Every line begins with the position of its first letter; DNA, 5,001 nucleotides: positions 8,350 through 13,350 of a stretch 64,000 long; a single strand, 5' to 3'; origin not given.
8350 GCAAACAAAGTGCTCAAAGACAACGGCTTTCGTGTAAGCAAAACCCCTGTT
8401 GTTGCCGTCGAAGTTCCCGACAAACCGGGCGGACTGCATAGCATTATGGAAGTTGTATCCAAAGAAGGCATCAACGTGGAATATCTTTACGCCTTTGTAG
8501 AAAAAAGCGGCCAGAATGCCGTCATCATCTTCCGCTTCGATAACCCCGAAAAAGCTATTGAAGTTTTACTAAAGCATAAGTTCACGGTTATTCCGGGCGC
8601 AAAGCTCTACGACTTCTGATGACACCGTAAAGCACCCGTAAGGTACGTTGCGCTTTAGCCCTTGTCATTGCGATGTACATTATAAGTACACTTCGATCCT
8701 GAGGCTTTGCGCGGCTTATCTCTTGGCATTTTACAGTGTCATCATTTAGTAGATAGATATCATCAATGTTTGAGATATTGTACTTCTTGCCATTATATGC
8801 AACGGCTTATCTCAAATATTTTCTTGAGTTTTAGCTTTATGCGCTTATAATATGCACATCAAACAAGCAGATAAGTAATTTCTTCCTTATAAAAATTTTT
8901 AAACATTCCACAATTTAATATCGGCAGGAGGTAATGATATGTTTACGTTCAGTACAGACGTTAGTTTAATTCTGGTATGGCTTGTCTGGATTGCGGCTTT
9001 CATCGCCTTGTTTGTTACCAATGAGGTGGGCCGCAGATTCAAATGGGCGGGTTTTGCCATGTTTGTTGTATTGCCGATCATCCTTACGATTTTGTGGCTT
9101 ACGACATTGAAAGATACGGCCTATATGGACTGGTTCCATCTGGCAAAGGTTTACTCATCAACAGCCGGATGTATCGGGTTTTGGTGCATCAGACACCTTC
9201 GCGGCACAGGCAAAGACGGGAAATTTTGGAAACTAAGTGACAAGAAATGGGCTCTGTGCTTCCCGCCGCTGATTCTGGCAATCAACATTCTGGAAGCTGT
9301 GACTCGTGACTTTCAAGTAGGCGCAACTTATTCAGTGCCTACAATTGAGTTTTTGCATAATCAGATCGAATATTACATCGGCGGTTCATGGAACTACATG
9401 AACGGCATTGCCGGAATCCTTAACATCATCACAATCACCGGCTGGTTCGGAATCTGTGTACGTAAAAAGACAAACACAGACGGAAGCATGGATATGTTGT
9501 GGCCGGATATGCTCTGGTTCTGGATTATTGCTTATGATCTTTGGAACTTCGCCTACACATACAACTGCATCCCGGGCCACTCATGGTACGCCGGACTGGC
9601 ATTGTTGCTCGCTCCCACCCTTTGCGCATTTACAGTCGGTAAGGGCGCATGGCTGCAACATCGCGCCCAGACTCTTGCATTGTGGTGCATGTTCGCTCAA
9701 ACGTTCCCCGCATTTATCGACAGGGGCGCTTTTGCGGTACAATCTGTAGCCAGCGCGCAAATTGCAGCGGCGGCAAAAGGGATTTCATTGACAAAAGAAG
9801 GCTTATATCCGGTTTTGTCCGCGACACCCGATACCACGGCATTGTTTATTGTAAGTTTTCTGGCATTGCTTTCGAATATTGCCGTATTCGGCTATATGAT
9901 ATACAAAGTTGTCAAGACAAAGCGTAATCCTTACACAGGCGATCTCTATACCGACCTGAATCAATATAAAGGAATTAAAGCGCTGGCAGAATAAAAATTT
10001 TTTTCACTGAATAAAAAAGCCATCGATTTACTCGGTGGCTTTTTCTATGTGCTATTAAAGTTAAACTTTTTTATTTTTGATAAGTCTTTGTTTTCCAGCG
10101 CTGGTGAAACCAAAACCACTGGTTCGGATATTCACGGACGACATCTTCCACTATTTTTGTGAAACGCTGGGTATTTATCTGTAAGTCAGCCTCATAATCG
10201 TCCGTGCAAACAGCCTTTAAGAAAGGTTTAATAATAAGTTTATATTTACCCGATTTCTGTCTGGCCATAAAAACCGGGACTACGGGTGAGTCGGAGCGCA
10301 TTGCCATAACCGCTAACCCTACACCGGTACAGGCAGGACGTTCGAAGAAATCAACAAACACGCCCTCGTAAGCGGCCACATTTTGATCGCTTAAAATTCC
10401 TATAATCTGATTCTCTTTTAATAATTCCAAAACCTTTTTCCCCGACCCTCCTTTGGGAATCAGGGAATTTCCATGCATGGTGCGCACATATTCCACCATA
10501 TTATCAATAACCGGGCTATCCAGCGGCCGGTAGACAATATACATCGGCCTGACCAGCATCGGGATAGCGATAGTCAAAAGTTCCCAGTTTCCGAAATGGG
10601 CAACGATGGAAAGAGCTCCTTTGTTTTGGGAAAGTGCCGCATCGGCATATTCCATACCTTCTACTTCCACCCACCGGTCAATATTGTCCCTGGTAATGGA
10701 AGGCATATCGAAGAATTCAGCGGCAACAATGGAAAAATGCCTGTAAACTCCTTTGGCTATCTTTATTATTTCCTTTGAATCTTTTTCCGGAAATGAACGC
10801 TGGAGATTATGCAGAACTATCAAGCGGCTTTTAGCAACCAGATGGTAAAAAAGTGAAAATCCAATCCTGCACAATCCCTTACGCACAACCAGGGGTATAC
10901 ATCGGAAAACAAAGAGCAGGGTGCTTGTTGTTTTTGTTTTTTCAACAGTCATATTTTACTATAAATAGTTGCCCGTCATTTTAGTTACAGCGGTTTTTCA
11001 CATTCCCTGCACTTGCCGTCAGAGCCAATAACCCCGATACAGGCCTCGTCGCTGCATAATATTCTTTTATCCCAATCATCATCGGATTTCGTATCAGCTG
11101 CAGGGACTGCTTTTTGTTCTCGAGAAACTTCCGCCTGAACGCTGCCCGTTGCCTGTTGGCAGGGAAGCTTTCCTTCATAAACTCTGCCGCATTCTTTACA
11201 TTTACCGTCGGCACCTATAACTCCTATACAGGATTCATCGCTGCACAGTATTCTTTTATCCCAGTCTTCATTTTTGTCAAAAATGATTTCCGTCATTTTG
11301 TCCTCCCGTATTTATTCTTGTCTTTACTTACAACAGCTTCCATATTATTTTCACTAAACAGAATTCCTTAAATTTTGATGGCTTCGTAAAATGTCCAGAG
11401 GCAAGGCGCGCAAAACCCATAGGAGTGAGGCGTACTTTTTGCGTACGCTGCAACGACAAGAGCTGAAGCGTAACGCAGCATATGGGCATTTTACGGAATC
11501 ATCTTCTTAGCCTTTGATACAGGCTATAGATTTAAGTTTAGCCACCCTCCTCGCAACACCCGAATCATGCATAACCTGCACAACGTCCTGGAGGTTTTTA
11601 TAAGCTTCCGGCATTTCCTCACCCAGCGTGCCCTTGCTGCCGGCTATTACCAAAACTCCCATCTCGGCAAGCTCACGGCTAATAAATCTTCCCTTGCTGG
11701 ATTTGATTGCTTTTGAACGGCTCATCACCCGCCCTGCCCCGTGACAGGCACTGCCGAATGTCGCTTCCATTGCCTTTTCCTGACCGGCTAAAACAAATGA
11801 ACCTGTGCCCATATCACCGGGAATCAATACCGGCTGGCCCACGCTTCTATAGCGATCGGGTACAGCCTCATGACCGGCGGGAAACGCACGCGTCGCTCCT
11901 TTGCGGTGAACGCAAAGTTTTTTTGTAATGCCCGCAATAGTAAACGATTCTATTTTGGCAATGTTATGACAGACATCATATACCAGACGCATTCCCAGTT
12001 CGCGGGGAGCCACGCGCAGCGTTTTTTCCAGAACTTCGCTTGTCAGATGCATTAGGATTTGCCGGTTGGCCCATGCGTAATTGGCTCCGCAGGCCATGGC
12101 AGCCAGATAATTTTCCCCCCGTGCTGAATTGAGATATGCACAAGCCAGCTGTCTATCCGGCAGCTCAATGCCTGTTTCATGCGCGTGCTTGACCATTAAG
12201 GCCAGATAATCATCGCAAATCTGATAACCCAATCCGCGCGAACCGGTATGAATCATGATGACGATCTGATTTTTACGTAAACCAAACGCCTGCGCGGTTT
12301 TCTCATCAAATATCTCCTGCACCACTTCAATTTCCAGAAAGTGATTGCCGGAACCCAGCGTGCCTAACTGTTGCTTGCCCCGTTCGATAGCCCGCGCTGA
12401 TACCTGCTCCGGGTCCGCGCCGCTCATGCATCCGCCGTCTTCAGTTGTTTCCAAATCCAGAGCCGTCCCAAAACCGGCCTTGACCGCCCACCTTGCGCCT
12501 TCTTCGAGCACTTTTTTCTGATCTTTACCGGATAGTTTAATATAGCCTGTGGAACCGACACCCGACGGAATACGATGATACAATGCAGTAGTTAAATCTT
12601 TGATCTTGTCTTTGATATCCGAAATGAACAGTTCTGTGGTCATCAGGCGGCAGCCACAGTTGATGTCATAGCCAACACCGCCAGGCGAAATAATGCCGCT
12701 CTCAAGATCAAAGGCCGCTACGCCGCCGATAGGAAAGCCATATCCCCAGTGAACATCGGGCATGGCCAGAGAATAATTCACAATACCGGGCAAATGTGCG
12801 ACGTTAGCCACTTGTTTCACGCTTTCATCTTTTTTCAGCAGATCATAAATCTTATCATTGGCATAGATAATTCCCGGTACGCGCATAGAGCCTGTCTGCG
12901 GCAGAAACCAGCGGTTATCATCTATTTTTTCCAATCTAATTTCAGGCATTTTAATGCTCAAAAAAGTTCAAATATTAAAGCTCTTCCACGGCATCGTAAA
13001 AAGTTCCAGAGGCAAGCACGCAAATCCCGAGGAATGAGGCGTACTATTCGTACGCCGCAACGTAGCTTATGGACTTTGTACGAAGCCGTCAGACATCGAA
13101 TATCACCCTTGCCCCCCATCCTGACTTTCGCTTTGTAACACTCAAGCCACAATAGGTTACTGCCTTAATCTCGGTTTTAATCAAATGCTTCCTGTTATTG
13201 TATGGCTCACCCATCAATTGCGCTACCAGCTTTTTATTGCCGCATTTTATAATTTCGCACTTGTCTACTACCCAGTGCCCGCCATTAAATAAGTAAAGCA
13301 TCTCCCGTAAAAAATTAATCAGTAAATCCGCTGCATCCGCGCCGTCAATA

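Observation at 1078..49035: One superfamily of roughly 105-140 bp imperfect-palindromic repeats fills many intergenic and intra-operon spacers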

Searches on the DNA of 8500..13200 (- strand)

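Call 66: search_rna_families(source=window, start=8500, end=13200, threshold=evalue, max_evalue=5)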
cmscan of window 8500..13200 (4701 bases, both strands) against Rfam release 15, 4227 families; matches with E-value up to 5: 1.
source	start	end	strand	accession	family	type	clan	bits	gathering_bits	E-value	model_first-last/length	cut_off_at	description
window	9987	10048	+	RF01859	Phe_leader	Cis-reg; leader;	-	26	55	0.34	1-125/125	no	Phenylalanine leader peptide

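Call 85: search_dna_similar(query=window:11377-11503:-, collection=ecoli_genomes, mode=distant, max_evalue=0.01, max_rows=5)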
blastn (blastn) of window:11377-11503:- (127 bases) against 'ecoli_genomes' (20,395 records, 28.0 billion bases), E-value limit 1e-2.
No match.

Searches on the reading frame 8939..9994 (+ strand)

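Call 11: search_protein_families(library=pfam, proteins=[window:8939-9994:+])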
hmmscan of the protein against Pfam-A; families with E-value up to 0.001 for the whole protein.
window:8939-9994:+ (351 aa): 1 family
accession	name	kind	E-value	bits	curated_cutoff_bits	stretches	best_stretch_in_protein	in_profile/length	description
PF18948.5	DUF5692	-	1.1e-116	389.8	27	1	12-347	6-302/304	Family of unknown function (DUF5692)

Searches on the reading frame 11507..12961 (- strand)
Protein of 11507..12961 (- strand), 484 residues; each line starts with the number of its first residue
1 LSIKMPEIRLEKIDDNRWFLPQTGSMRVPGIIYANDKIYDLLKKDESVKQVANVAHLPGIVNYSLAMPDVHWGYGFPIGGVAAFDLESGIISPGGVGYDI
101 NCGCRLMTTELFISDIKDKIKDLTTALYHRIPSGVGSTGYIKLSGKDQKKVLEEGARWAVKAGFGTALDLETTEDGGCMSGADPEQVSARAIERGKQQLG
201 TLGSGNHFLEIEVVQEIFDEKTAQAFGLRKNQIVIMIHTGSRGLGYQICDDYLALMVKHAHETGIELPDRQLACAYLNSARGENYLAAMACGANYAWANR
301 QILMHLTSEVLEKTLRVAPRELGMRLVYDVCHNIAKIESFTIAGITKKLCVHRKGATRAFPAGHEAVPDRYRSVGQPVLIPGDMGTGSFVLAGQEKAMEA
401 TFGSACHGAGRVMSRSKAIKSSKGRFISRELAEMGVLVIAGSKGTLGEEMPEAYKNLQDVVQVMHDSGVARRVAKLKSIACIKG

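Call 11: search_protein_families(library=pfam, proteins=[window:11507-12961:-])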
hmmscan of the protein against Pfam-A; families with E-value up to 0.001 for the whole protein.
window:11507-12961:- (484 aa): 1 family
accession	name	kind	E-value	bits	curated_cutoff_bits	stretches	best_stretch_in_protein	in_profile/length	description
PF01139.22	RtcB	-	6.6e-174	579.6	27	1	50-484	1-426/426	tRNA-splicing ligase RtcB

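Call 56: find_homologous_proteins(query=window:11507-12949:-, max_evalue=1e-100)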
Query window:11507-12949:- (480 aa): 7999 proteins with E <= 1e-100 among 8000 candidates; the best 120 are listed.
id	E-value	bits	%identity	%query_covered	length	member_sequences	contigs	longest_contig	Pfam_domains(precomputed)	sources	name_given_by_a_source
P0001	0.0e+0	1069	98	100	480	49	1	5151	PF01139.23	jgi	jgi:tRNA-splicing ligase RtcB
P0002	9.4e-290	979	88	100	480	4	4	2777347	PF01139.23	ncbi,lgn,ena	ncbi:MAG: RtcB family protein [Smithella sp.]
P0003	9.1e-289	976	88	100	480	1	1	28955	PF01139.23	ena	-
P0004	1.3e-287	972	88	100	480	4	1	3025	PF01139.23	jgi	jgi:tRNA-splicing ligase RtcB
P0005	1.9e-287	972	88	100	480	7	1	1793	PF01139.23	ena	-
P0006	1.1e-286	969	86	100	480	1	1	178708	PF01139.23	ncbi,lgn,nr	ncbi:MAG: RtcB family protein [Smithellaceae bacterium]|nr:RtcB family protein [Smithellaceae bacter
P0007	1.4e-284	962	86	100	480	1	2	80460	PF01139.23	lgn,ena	-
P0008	2.8e-284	961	86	100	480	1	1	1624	PF01139.23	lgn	-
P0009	3.7e-284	961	85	100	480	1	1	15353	PF01139.23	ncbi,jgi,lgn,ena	-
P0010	7.0e-284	960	85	100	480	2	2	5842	PF01139.23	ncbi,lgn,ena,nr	ncbi:MAG: tRNA-splicing ligase RtcB [Syntrophaceae bacterium]|nr:MAG: tRNA-splicing ligase RtcB [Syn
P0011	7.7e-283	956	85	100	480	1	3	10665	PF01139.23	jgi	-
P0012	5.0e-282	954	85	100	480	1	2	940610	PF01139.23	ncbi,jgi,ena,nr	ncbi:MAG: RNA-splicing ligase RtcB [Deltaproteobacteria bacterium HGW-Deltaproteobacteria-6]|jgi:tRN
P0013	8.2e-282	953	84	100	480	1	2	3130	PF01139.23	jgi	jgi:tRNA-splicing ligase RtcB (3'-phosphate/5'-hydroxy nucleic acid ligase)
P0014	2.1e-281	952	84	100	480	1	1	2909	PF01139.23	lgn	-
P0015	3.6e-281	951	85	100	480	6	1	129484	PF01139.23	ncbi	ncbi:MAG: RtcB family protein [Deltaproteobacteria bacterium]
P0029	1.6e-278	942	83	100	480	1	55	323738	PF01139.23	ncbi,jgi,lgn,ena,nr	ncbi:MAG: RtcB family protein [Smithellaceae bacterium]|jgi:tRNA-splicing ligase RtcB|nr:RtcB family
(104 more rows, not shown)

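Call 57: find_encoding_contigs(protein=P0002, flank=3000, max_places=2)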
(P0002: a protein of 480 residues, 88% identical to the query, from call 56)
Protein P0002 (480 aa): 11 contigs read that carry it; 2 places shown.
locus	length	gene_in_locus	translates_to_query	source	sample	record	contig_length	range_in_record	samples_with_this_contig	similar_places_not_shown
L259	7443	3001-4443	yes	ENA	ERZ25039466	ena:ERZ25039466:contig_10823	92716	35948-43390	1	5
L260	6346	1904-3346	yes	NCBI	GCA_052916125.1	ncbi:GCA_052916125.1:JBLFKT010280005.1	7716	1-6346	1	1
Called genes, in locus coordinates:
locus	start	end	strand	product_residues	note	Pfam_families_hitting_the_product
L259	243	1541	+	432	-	PF00989:PAS (weak), PF13426:PAS_9 (weak), PF08447:PAS_3 (faint), PF00989:PAS, PF13188:PAS_8 (weak), PF00196:GerE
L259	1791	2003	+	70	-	PF28077:THIVI_2564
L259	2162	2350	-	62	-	-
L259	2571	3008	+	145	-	PF01951:Archease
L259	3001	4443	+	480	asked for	PF01139:RtcB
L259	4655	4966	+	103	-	-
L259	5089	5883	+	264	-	PF03279:Lip_A_acyltrans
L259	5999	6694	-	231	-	-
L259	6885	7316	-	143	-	PF01842:ACT (weak), PF13291:ACT_4 (faint), PF19571:ACT_8, PF22190:TTHA0829-like_ACT (faint), PF22629:ACT_AHAS_ss (weak), PF01842:ACT (weak), PF22629:ACT_AHAS_ss (weak)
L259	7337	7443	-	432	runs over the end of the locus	PF00501:AMP-binding, PF14535:AMP-binding_C_2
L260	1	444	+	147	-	?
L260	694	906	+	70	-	PF28077:THIVI_2564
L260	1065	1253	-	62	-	-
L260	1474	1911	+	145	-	PF01951:Archease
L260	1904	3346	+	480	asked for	PF01139:RtcB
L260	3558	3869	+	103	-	-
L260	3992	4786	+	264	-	PF03279:Lip_A_acyltrans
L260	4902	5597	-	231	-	-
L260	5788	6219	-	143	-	PF01842:ACT (weak), PF13291:ACT_4 (faint), PF19571:ACT_8, PF22190:TTHA0829-like_ACT (faint), PF22629:ACT_AHAS_ss (weak), PF01842:ACT (weak), PF22629:ACT_AHAS_ss (weak)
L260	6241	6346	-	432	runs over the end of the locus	PF00501:AMP-binding, PF14535:AMP-binding_C_2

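Call 58: find_encoding_contigs(protein=P0006, flank=3000, max_places=1)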
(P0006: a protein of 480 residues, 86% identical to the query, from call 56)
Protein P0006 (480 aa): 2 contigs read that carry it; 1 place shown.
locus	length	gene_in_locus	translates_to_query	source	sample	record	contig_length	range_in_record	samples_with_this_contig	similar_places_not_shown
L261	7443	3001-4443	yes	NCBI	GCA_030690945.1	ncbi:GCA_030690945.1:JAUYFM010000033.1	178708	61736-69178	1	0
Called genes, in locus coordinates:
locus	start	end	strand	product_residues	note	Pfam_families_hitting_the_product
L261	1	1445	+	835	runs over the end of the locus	PF00521:DNA_topoisoIV, PF03989:DNA_gyraseA_C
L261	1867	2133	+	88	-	PF00581:Rhodanese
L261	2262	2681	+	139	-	PF01951:Archease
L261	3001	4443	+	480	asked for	PF01139:RtcB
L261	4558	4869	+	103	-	-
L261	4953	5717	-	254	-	PF13484:Fer4_16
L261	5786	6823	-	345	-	PF01522:Polysacc_deac_1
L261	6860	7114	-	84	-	-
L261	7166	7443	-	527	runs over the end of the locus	PF00501:AMP-binding, PF13193:AMP-binding_C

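Call 59: find_encoding_contigs(protein=P0012, flank=3000, max_places=1)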
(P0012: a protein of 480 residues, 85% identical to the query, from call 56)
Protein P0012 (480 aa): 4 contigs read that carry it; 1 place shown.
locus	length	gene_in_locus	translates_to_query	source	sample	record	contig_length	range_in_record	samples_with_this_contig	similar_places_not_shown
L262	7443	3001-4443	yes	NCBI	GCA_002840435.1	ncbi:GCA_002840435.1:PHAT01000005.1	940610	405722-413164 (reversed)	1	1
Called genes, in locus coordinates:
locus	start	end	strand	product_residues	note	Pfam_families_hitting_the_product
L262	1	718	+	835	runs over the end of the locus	PF00521:DNA_topoisoIV, PF03989:DNA_gyraseA_C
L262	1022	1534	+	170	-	-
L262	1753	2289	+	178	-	PF06966:DUF1295 (weak), PF04191:PEMT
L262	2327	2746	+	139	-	PF01951:Archease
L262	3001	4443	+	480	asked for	PF01139:RtcB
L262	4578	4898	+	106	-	-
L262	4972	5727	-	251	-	PF13484:Fer4_16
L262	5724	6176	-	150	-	-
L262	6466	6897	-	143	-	PF01842:ACT, PF13291:ACT_4 (faint), PF19571:ACT_8, PF22190:TTHA0829-like_ACT (faint), PF22629:ACT_AHAS_ss (weak)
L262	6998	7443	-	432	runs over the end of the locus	PF00501:AMP-binding, PF14535:AMP-binding_C_2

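Call 60: find_encoding_contigs(protein=P0029, flank=3000, max_places=1)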
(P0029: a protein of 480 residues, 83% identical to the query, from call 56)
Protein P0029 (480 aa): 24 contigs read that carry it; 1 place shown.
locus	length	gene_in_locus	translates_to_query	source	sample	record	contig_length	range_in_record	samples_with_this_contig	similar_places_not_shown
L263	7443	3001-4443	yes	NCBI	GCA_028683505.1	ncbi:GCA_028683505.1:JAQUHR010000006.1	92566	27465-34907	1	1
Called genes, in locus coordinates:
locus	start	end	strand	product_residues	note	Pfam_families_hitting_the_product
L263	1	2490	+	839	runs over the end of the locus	PF00521:DNA_topoisoIV, PF03989:DNA_gyraseA_C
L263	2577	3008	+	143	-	PF01951:Archease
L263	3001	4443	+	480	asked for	PF01139:RtcB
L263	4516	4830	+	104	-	-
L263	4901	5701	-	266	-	PF00497:SBP_bac_3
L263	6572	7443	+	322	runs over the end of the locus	-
